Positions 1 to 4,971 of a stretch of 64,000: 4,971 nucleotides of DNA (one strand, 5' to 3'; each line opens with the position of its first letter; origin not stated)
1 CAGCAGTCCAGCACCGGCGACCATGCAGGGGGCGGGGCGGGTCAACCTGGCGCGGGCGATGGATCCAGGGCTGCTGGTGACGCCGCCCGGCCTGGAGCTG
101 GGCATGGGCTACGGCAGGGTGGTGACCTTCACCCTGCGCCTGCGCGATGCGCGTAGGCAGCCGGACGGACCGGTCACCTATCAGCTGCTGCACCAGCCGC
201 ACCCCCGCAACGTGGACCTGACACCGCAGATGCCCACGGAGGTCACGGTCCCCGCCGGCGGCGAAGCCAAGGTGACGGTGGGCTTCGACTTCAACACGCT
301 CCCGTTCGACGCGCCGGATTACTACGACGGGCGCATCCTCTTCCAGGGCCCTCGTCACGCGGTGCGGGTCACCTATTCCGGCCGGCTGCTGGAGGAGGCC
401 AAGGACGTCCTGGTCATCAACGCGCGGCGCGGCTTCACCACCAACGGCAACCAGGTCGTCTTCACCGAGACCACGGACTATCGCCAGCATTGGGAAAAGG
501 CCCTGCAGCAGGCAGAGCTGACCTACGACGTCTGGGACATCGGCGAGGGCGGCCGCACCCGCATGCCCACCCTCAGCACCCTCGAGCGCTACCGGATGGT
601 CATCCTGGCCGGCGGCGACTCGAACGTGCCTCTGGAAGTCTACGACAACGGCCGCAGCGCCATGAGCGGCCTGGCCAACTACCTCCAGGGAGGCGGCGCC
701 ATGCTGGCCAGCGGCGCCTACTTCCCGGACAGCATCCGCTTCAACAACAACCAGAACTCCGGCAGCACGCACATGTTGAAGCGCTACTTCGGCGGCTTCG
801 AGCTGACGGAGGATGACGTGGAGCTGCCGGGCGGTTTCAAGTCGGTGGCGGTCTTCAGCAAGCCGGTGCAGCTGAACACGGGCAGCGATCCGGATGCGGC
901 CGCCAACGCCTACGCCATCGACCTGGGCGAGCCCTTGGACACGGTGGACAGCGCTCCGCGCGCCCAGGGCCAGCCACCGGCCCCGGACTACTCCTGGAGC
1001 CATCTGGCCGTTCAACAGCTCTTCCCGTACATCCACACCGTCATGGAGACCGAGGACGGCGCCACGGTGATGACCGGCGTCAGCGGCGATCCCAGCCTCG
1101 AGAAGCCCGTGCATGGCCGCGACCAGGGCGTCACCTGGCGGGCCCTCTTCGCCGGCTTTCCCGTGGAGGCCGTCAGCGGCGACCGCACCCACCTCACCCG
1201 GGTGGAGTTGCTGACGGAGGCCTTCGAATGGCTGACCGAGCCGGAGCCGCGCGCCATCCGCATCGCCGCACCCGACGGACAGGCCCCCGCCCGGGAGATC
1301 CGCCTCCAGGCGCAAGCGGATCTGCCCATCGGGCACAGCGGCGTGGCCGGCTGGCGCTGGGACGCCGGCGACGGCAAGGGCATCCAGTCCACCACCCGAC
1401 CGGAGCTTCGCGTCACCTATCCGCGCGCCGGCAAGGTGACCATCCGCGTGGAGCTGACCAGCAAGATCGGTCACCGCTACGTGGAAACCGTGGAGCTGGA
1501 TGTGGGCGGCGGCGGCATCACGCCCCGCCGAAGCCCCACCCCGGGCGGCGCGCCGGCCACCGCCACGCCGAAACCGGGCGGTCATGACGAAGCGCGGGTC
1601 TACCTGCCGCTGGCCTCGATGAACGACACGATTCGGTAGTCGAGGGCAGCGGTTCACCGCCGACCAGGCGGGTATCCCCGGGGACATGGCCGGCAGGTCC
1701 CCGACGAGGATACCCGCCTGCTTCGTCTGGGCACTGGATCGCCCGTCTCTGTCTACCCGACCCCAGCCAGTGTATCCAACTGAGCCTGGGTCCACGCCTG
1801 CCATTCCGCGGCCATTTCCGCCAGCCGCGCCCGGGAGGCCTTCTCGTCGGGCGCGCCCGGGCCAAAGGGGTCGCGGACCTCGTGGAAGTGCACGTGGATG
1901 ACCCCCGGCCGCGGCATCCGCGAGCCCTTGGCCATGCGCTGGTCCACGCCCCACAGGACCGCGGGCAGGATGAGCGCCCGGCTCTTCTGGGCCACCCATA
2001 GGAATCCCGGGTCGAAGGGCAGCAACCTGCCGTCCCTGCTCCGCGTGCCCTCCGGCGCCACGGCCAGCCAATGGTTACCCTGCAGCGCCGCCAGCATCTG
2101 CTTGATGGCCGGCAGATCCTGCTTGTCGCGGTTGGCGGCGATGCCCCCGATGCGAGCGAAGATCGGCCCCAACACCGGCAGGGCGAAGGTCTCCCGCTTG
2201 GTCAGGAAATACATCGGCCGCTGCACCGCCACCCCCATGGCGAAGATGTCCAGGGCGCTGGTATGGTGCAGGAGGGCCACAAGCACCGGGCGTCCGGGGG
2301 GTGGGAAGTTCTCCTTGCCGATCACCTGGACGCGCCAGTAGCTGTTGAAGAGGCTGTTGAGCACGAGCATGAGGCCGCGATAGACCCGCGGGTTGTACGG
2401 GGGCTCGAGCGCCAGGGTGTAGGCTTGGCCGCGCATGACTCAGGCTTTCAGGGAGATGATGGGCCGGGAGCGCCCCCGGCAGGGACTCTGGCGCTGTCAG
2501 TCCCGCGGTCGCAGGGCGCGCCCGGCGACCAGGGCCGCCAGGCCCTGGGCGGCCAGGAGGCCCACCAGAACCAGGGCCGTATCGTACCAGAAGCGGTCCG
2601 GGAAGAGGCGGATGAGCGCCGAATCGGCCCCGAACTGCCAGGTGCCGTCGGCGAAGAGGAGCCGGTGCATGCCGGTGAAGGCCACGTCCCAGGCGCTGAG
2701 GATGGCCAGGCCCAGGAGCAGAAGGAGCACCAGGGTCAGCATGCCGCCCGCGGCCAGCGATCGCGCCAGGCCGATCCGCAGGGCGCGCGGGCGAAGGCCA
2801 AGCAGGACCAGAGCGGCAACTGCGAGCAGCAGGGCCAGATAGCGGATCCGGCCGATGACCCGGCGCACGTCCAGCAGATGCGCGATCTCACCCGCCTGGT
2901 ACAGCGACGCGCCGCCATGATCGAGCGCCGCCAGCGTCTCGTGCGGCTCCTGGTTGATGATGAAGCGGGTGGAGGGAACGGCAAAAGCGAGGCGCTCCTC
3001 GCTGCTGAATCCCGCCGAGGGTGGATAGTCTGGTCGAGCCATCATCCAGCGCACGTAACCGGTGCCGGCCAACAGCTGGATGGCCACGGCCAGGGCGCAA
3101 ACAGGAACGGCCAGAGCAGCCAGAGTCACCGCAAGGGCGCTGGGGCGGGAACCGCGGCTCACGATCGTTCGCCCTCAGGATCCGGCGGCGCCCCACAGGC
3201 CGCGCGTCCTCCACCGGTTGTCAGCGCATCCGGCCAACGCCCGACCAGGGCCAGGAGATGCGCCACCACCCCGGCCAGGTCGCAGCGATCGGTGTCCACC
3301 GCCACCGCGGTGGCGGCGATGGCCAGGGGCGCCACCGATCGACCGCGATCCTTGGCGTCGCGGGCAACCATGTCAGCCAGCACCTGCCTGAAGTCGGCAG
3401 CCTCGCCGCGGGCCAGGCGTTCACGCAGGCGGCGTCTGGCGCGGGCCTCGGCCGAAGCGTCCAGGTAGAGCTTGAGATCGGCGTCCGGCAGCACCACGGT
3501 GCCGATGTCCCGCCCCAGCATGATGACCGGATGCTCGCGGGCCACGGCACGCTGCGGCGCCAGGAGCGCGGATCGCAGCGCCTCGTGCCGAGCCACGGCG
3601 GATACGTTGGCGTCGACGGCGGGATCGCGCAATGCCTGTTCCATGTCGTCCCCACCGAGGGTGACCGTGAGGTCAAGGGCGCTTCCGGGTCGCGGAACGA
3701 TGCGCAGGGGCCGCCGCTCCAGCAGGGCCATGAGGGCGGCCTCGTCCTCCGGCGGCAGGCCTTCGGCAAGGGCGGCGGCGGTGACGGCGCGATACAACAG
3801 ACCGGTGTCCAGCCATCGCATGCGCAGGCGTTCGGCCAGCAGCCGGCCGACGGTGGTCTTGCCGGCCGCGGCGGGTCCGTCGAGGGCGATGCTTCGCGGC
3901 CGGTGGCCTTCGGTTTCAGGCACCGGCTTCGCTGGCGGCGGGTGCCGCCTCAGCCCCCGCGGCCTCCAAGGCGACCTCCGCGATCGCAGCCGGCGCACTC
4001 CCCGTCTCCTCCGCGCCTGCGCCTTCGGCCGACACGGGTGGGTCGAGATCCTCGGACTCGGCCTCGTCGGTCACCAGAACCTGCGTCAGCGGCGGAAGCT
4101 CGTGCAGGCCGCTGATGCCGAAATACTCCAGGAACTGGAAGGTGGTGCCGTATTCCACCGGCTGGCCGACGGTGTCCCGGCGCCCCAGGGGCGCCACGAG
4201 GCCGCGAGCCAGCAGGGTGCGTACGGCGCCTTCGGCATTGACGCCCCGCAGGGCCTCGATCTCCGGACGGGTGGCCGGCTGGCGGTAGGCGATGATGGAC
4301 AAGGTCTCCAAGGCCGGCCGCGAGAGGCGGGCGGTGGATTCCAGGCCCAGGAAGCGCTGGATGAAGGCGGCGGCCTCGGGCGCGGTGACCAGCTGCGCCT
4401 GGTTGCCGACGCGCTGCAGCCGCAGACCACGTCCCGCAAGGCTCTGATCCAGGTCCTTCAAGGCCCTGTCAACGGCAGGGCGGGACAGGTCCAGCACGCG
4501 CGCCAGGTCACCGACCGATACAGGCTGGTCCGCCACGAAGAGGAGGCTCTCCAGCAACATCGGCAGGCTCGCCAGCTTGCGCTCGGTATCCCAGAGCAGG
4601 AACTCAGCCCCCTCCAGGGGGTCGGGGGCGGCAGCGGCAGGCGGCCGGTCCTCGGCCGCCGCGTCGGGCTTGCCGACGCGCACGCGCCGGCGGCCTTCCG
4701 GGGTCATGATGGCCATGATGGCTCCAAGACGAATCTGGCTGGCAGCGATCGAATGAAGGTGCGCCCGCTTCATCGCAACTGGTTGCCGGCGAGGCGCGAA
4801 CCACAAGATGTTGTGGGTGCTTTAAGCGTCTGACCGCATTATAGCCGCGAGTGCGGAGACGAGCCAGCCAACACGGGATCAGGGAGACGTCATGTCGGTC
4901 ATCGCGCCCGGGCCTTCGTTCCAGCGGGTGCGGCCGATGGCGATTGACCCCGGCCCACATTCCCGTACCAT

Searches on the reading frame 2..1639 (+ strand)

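Call 54: search_protein_families(library=pfam, proteins=[window:2-1639:+], max_evalue=0.00001)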
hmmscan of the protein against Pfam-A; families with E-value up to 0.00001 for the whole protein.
window:2-1639:+ (545 aa): 1 family
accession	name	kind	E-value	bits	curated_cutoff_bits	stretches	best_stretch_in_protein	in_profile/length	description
PF00801.26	PKD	-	4.7e-06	27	23.5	0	432-491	16-71/80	PKD domain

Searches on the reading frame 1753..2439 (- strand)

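Call 54: search_protein_families(library=pfam, proteins=[window:1753-2439:-], max_evalue=0.00001)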
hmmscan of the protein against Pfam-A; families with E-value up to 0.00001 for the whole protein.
window:1753-2439:- (228 aa): 1 family
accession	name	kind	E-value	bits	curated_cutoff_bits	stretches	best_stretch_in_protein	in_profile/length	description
PF01553.26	Acyltransferase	-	6.1e-23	81.5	23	1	36-162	1-131/132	Acyltransferase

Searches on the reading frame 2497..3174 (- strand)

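Call 54: search_protein_families(library=pfam, proteins=[window:2497-3174:-], max_evalue=0.00001)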
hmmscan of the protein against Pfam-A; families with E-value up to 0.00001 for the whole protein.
window:2497-3174:- (225 aa): 1 family
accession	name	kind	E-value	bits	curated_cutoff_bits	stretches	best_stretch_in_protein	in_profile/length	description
PF07314.17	Lit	-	6.8e-15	56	24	1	18-196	2-176/176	Lipoprotein intramolecular transacylase Lit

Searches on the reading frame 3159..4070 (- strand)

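Call 54: search_protein_families(library=pfam, proteins=[window:3159-4070:-], max_evalue=0.00001)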
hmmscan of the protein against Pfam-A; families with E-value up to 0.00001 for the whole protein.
window:3159-4070:- (303 aa): 2 families
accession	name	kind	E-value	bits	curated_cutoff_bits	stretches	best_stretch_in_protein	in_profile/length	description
PF02224.24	Cytidylate_kin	-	7.7e-61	205.9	26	1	61-276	1-209/211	Cytidylate kinase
PF13189.12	Cytidylate_kin2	-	9.8e-07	29.5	28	0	61-219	2-132/176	Cytidylate kinase-like family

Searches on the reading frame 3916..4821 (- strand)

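Call 54: search_protein_families(library=pfam, proteins=[window:3916-4821:-], max_evalue=0.00001)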
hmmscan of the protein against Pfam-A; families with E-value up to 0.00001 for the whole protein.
window:3916-4821:- (301 aa): 2 families
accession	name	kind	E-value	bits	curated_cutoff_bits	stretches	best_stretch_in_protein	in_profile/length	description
PF04079.22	SMC_ScpB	-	5.7e-49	166.2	27.4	1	89-245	2-160/160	Segregation and condensation complex subunit ScpB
PF12802.13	MarR_2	-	8.1e-07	29.6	27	0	93-125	11-45/61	MarR family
